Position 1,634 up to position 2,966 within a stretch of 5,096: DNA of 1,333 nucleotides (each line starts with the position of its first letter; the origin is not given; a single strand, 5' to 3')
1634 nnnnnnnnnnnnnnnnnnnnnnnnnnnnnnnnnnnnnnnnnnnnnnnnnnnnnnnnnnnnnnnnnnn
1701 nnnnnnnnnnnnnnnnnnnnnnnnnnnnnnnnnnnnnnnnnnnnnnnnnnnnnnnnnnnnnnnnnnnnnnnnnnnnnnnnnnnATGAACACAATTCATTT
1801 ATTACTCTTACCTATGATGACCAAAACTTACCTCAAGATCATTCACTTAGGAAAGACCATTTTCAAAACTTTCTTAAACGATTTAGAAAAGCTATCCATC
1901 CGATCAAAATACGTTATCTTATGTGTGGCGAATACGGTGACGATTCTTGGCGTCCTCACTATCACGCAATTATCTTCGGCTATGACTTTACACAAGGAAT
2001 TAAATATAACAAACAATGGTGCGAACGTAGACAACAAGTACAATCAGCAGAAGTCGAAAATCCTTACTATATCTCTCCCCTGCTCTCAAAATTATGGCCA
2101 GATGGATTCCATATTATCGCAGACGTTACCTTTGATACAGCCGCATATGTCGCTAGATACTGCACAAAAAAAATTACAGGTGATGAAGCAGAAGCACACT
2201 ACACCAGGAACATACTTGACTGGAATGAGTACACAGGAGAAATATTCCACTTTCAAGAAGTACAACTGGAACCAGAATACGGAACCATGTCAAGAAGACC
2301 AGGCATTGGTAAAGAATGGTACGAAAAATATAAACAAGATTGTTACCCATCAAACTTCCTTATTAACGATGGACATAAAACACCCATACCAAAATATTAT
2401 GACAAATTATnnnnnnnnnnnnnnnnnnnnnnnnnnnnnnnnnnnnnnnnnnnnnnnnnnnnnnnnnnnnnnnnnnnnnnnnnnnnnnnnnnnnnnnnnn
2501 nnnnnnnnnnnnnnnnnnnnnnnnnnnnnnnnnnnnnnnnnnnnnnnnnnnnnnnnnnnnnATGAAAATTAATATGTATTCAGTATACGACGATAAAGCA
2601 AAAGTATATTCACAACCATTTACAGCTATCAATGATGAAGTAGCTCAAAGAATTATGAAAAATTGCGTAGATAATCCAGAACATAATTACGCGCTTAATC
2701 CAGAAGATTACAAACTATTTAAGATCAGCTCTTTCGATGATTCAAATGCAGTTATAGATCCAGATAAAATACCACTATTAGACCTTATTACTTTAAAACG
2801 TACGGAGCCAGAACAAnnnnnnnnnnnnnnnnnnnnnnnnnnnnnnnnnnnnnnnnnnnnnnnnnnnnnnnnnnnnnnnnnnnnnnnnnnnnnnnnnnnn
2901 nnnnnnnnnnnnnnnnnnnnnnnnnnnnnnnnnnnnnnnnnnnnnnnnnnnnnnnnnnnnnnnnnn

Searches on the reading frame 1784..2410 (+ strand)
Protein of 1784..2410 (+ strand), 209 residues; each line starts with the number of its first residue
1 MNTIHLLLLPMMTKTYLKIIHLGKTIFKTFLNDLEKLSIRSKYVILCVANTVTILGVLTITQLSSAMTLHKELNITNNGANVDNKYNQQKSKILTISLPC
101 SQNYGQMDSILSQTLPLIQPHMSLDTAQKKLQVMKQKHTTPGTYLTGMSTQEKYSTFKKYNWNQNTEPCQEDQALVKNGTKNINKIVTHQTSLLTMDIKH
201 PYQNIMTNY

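Call 78: search_dna_similar(query=window:1784-2410:+, collection=phages, mode=protein, max_evalue=0.00001, max_rows=30)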
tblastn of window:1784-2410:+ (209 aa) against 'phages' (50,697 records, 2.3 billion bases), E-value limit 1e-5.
Records with a match: 1; places in all: 1; records where one place covers at least 80% of the query: 1.
Best place of each record, by identity: <60% 1.
By first word of the organism name: Microviridae 1.
By host as written in the record: Ciona robusta 1.
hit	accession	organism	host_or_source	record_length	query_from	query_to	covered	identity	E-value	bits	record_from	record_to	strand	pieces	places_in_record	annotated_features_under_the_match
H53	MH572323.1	Microviridae sp.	Ciona robusta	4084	7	195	90%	33.2%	1e-6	54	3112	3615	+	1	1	replication initiator protein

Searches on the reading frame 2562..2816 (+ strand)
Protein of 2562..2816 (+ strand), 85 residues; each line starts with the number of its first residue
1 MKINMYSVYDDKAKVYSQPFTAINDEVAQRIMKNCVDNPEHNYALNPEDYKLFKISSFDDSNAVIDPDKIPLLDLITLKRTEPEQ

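Call 4: search_protein_families(library=pfam, proteins=[window:2562-2816:+], max_evalue=1)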
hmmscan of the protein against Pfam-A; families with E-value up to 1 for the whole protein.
window:2562-2816:+ (85 aa): 2 families
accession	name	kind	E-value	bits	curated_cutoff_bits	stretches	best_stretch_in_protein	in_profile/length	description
PF20577.3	Phage_ORF5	-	7.7e-21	73.9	27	1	5-72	1-68/75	Phage ORF5 protein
PF00788.29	RA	-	0.011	16.8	21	1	8-82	7-81/93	Ras association (RalGDS/AF-6) domain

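Call 5: search_protein_families(library=phrogs, proteins=[window:2562-2816:+], max_evalue=0.1)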
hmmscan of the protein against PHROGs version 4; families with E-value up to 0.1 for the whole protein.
window:2562-2816:+ (85 aa): 1 family
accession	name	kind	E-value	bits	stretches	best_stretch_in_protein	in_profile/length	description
phrog_1670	-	DNA, RNA and nucleotide metabolism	3.5e-22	79.1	1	1-79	1-81/96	DNA binding protein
